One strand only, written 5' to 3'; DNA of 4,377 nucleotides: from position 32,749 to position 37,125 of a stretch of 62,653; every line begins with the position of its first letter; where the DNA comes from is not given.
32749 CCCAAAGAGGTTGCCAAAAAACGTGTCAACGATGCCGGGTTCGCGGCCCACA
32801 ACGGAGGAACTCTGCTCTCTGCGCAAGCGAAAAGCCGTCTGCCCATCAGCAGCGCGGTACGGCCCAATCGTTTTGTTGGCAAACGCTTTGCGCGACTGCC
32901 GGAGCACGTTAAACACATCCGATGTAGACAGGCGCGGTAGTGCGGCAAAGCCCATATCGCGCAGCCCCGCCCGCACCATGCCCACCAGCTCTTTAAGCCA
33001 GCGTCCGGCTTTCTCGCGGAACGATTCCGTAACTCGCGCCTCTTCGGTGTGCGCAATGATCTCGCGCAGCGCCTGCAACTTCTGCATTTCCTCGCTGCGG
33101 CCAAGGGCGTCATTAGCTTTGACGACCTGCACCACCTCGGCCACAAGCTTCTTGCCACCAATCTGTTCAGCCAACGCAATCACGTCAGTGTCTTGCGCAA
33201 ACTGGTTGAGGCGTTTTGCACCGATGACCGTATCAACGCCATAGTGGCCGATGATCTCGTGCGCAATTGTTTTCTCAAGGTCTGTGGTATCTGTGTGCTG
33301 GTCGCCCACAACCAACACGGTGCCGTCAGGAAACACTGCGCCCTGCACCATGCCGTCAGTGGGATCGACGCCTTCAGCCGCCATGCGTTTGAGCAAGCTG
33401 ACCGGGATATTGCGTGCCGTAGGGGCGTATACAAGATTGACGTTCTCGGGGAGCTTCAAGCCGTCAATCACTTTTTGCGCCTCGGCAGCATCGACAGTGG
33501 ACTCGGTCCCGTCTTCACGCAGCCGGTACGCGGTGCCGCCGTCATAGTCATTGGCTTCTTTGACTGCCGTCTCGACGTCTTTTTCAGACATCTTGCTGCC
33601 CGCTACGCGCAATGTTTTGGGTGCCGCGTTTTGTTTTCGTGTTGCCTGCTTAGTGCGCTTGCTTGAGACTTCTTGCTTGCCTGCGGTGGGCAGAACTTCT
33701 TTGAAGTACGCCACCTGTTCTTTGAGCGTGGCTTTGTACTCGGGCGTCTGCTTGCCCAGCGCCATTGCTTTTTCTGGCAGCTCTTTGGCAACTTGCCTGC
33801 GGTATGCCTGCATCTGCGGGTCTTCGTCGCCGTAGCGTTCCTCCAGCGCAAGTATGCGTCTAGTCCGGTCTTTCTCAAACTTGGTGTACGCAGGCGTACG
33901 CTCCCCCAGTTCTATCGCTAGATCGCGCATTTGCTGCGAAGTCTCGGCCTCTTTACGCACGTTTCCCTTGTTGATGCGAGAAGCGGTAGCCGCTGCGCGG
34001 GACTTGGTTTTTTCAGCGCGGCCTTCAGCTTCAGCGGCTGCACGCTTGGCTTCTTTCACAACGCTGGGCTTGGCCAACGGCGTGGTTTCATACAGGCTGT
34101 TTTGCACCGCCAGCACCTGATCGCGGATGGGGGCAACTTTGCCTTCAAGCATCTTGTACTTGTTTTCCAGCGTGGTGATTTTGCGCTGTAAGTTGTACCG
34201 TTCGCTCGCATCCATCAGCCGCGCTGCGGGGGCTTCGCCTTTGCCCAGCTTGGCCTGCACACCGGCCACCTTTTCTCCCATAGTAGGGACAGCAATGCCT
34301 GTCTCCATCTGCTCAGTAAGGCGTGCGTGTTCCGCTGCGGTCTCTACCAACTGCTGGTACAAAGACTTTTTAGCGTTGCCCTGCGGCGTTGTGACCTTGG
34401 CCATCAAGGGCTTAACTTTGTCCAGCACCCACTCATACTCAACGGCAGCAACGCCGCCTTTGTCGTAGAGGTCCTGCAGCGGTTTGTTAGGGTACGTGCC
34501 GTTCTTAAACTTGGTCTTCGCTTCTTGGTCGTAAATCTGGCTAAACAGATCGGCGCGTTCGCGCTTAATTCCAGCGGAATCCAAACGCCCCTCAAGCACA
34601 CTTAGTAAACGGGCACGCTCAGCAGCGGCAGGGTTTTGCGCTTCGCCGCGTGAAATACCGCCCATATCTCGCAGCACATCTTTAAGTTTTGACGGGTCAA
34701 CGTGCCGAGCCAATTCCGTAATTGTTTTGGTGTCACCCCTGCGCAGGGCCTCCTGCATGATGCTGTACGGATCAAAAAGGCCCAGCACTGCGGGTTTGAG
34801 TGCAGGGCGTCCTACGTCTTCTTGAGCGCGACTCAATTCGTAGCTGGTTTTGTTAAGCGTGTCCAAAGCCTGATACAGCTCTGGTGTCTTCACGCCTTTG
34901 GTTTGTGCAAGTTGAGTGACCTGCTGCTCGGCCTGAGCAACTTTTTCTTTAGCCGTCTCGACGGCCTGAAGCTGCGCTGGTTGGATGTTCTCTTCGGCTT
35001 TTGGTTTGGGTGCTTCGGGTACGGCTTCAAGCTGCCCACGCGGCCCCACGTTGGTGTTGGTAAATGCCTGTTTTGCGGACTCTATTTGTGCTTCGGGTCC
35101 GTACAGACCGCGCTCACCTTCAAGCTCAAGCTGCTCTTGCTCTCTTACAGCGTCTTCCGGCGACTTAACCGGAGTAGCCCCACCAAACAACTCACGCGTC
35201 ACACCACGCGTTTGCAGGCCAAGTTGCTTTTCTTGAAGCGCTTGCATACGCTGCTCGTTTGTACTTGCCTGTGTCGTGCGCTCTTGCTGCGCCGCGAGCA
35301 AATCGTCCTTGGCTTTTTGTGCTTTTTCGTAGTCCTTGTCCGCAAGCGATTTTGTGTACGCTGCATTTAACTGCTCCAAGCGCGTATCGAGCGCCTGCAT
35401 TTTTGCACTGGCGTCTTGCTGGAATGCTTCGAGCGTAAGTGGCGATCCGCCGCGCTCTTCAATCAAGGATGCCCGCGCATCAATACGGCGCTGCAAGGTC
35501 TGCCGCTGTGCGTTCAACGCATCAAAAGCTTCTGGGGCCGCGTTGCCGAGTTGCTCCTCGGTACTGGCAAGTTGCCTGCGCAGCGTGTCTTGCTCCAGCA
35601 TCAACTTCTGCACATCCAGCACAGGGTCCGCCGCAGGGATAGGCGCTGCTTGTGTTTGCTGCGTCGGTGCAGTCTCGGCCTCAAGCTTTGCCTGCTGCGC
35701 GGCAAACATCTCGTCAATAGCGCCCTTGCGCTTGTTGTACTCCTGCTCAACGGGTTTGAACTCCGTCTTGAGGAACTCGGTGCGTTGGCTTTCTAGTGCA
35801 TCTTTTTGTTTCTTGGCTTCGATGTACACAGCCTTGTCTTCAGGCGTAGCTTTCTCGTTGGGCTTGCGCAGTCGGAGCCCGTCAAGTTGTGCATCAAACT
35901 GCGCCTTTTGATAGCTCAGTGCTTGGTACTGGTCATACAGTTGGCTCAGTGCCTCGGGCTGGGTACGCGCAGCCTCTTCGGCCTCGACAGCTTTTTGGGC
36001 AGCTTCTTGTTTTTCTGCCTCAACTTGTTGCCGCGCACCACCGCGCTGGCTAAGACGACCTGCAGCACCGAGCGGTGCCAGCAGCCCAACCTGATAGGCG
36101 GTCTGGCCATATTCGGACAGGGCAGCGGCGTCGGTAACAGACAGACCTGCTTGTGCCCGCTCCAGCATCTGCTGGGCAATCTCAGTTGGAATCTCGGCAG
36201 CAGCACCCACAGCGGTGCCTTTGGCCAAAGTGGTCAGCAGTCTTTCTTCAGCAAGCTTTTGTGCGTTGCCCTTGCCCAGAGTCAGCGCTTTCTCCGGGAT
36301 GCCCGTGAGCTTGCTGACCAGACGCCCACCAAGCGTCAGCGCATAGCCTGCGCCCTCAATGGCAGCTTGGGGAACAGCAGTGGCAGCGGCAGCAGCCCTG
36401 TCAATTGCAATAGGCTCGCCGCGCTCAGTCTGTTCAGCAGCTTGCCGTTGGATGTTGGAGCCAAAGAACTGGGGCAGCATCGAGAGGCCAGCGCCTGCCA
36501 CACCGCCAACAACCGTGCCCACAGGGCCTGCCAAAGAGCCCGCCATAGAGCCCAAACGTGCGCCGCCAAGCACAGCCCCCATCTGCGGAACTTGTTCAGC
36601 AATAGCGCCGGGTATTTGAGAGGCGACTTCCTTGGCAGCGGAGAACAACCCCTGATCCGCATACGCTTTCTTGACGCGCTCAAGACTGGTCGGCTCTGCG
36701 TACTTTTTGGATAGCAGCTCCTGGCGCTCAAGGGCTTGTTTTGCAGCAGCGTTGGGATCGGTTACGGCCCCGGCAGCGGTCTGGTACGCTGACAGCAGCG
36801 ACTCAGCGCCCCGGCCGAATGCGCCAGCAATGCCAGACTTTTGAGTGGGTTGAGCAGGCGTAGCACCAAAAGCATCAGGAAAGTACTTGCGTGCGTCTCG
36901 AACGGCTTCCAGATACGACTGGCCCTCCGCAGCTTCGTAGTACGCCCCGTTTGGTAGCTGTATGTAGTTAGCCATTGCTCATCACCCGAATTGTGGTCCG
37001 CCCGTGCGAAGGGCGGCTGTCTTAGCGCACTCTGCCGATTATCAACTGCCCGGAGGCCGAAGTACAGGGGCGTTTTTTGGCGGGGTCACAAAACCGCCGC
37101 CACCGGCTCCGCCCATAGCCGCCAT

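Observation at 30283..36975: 2,230-aa giant late protein (10.7% of the genome) with Gly-zipper, ~800-aa coiled coil and an HExxGH motif: candidate injected polyvalent effector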

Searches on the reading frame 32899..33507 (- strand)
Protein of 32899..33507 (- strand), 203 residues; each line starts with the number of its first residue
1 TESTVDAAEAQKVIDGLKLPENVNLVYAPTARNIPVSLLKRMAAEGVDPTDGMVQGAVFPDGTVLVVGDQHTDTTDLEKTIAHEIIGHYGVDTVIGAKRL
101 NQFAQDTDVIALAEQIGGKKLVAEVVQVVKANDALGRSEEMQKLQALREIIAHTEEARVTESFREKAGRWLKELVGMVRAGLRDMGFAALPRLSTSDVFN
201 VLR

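Call 74: search_solved_structures(query=A5, max_evalue=10, show_alignments=4)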
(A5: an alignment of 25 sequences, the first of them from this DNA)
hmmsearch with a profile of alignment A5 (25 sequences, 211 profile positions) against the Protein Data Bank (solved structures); distinct sequences matched with E-value up to 10: 8.
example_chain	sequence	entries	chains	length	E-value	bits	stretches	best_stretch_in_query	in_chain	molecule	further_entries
3e11_A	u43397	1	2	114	0.043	16.9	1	75-93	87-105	predicted zincin-like metalloprotease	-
21ty_A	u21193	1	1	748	0.16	15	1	102-192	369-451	Free fatty acid receptor 2,human free fatty acid receptor 2 (FFA2) fused with de novo desi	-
9uvy_A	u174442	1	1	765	0.16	15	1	102-192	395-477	Vasopressin V2 receptor,ARK1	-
9uvz_A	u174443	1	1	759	0.17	14.9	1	102-191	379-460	Lysophosphatidic acid receptor 2,ARK1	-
1dv4_E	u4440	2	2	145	0.9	12.6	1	78-95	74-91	RIBOSOMAL PROTEIN S5 | S5 RIBOSOMAL PROTEIN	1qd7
1eg0_B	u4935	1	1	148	0.94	12.5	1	78-95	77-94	PROTEIN (S5 RIBOSOMAL PROTEIN)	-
1pkp_A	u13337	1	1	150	0.95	12.5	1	78-95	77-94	RIBOSOMAL PROTEIN S5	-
1nd1_A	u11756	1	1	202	1.7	11.6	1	41-93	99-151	BaP1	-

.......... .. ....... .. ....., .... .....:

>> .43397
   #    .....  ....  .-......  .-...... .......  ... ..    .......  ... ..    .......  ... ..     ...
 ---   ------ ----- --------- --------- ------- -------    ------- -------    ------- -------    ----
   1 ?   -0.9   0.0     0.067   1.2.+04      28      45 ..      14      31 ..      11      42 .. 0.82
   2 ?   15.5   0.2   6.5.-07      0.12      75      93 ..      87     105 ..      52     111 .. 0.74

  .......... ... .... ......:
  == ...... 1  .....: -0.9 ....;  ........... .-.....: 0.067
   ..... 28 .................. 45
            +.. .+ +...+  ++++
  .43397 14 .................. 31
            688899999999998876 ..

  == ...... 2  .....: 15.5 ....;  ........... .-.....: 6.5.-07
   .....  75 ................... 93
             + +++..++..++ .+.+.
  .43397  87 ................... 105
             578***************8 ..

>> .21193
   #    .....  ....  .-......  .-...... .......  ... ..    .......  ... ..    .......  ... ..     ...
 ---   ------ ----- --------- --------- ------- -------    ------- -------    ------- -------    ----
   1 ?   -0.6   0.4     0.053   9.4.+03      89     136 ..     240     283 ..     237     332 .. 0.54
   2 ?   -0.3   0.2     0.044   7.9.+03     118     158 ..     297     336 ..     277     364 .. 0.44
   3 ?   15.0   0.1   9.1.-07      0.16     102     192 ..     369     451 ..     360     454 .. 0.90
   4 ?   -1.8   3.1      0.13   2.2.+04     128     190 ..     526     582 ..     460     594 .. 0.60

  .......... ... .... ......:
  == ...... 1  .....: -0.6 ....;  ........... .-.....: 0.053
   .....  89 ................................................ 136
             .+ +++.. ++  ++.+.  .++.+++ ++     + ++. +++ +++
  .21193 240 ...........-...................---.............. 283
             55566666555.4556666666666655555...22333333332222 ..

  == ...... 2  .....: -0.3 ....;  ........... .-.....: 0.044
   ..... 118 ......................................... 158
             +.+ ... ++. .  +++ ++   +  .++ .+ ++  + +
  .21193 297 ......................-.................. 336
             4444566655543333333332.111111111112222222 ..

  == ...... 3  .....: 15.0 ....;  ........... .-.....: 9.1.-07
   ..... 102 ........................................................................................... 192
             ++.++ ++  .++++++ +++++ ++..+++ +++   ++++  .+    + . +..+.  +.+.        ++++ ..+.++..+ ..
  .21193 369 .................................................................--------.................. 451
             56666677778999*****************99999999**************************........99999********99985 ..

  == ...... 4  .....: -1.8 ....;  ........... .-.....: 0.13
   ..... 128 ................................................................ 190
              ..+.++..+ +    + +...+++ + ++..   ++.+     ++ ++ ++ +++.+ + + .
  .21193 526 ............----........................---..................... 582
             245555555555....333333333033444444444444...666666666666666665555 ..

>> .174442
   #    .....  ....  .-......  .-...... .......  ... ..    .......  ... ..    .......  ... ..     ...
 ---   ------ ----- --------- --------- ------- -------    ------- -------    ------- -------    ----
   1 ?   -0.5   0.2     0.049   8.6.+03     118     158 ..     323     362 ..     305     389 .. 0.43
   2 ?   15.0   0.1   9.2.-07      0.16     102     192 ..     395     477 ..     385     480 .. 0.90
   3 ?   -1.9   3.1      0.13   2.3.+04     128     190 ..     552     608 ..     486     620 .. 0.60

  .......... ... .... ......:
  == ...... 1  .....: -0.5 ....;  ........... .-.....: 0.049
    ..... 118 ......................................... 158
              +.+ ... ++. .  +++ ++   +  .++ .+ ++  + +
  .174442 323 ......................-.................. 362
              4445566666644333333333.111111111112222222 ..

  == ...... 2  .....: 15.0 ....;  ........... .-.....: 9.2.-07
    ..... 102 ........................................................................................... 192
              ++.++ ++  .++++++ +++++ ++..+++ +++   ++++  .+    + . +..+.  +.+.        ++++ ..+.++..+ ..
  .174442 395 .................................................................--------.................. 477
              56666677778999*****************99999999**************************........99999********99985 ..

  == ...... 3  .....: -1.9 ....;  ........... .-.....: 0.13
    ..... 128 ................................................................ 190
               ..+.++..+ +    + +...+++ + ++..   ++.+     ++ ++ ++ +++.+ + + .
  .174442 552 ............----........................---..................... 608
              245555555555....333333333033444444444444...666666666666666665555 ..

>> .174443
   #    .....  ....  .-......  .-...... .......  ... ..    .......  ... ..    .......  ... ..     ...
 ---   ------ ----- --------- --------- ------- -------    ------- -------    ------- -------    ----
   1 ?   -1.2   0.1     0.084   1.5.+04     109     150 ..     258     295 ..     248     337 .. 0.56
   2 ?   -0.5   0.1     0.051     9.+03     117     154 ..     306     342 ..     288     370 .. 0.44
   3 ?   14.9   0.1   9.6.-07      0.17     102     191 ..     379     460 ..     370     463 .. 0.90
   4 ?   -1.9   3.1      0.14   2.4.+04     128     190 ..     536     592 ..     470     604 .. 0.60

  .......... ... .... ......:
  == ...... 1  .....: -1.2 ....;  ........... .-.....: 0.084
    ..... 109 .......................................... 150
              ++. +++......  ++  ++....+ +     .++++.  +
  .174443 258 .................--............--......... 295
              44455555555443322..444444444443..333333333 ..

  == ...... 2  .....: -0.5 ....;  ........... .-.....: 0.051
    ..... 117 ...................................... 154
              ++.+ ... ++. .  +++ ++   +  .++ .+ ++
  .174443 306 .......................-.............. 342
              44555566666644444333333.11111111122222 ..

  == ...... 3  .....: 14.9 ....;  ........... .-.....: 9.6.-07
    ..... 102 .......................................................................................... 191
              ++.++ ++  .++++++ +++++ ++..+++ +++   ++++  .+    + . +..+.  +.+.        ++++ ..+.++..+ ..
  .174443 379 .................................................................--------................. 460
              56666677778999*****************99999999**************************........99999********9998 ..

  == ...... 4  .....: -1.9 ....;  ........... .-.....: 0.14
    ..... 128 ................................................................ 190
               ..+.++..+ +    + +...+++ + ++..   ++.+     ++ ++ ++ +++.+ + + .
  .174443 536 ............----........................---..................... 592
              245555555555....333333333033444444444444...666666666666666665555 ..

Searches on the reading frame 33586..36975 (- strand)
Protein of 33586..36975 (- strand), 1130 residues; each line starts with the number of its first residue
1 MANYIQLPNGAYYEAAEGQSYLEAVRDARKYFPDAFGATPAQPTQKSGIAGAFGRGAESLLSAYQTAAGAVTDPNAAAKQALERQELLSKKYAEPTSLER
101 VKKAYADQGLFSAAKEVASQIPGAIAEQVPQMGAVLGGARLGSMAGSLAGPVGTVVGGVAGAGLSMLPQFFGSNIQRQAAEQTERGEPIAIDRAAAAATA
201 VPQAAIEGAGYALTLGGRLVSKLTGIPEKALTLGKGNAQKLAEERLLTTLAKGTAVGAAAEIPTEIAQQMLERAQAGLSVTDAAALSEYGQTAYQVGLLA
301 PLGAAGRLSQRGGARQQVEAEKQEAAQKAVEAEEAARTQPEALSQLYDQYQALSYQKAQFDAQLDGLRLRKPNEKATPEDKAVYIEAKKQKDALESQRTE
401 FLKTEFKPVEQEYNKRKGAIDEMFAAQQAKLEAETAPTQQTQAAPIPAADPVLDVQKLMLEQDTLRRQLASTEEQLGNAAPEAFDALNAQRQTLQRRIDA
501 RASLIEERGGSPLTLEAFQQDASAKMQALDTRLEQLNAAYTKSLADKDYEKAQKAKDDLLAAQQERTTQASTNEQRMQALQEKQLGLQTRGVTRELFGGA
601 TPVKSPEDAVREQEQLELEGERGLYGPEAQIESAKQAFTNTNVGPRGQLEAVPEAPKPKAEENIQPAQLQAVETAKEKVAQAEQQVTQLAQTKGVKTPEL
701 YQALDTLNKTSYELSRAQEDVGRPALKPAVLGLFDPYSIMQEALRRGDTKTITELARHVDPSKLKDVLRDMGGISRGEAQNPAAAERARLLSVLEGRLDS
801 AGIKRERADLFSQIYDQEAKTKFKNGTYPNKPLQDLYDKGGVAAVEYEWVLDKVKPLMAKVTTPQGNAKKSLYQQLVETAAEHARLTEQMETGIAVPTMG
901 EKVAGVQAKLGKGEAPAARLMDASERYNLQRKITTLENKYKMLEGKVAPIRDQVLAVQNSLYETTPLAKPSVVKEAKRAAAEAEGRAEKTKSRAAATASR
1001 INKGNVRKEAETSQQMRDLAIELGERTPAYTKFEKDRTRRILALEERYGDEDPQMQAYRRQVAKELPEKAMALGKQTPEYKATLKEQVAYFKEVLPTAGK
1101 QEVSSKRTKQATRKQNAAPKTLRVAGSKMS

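Call 95: search_solved_structures(query=window:33586-36975:-, max_evalue=1)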
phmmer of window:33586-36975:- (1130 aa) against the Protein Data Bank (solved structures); distinct sequences matched with E-value up to 1: 0.

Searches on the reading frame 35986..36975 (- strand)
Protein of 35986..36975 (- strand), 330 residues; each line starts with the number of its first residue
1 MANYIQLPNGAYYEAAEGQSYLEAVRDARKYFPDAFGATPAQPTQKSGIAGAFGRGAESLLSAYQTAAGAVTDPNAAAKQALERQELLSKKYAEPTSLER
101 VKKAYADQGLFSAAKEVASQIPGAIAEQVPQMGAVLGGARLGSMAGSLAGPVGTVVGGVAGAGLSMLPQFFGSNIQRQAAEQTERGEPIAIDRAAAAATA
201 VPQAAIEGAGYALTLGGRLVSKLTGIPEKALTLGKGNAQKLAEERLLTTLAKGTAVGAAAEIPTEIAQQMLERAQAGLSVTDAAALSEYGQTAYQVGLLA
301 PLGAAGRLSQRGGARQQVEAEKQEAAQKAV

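Call 9: search_protein_families(library=pfam, proteins=[window:36076-36975:-], max_evalue=10)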
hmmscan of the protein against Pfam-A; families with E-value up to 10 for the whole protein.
window:36076-36975:- (300 aa): 0 families

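Call 89: find_homologous_proteins(query=window:35986-36975:-, max_evalue=0.001)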
Query window:35986-36975:- (330 aa): 49 proteins with E <= 0.001 among 8000 candidates.
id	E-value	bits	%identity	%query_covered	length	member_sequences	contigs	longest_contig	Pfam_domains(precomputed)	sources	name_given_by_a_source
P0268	2.1e-120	420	67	96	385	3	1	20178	-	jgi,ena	-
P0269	1.1e-111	391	63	100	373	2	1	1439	-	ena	-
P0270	1.9e-94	335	88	56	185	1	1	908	-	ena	-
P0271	3.2e-93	331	67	83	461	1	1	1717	-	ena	-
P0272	8.8e-90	319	64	86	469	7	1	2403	-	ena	-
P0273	4.8e-87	310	62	87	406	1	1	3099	-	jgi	-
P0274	1.1e-85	306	56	95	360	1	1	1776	-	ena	-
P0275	7.1e-79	284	52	95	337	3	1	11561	-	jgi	-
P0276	1.6e-78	282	53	97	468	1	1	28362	-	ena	-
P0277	6.6e-77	277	52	99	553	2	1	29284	-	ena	-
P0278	7.9e-77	277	51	98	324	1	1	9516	-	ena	-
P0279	5.0e-76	274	52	98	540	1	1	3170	-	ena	-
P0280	7.7e-76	274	55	91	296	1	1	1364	-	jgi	jgi:uncharacterized protein YcfJ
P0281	1.5e-75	273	56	87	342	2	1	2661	-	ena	-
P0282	8.8e-75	270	51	98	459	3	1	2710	-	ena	-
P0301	8.0e-58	215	47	77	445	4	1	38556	-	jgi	jgi:hypothetical protein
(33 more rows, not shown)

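Call 90: find_encoding_contigs(protein=P0301, flank=9000, max_places=1)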
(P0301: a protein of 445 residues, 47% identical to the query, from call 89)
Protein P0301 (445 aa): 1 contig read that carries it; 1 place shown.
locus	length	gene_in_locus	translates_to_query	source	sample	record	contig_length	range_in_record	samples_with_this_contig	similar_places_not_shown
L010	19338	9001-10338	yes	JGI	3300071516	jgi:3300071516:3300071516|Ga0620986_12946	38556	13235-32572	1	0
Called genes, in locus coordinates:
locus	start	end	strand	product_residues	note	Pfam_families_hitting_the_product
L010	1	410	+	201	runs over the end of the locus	-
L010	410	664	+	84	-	-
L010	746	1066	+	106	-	-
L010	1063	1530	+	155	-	-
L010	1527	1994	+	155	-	PF05951:Peptidase_M15_2 (weak), PF08291:Peptidase_M15_3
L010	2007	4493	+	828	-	-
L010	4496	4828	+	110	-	-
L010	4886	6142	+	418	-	-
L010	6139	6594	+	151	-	-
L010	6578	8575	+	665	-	-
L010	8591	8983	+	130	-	-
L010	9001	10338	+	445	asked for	-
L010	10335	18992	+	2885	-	PF18760:ART-PolyVal, PF18857:LPD38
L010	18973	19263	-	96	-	-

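Call 91: find_encoding_contigs(protein=P0277, flank=9000, max_places=1)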
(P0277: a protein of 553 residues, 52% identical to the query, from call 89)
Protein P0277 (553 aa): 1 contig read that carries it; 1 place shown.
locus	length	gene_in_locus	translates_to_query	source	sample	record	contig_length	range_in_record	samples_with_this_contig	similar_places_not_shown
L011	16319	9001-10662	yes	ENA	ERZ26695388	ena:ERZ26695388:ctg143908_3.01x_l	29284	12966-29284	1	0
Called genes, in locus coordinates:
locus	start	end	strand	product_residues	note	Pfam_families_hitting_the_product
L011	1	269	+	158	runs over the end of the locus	PF00959:Phage_lysozyme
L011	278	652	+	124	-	-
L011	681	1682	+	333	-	-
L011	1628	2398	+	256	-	-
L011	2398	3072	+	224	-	-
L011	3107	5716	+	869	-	-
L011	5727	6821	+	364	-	-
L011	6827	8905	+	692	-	-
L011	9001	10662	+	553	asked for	-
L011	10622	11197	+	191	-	-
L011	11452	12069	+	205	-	-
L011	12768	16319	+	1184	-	?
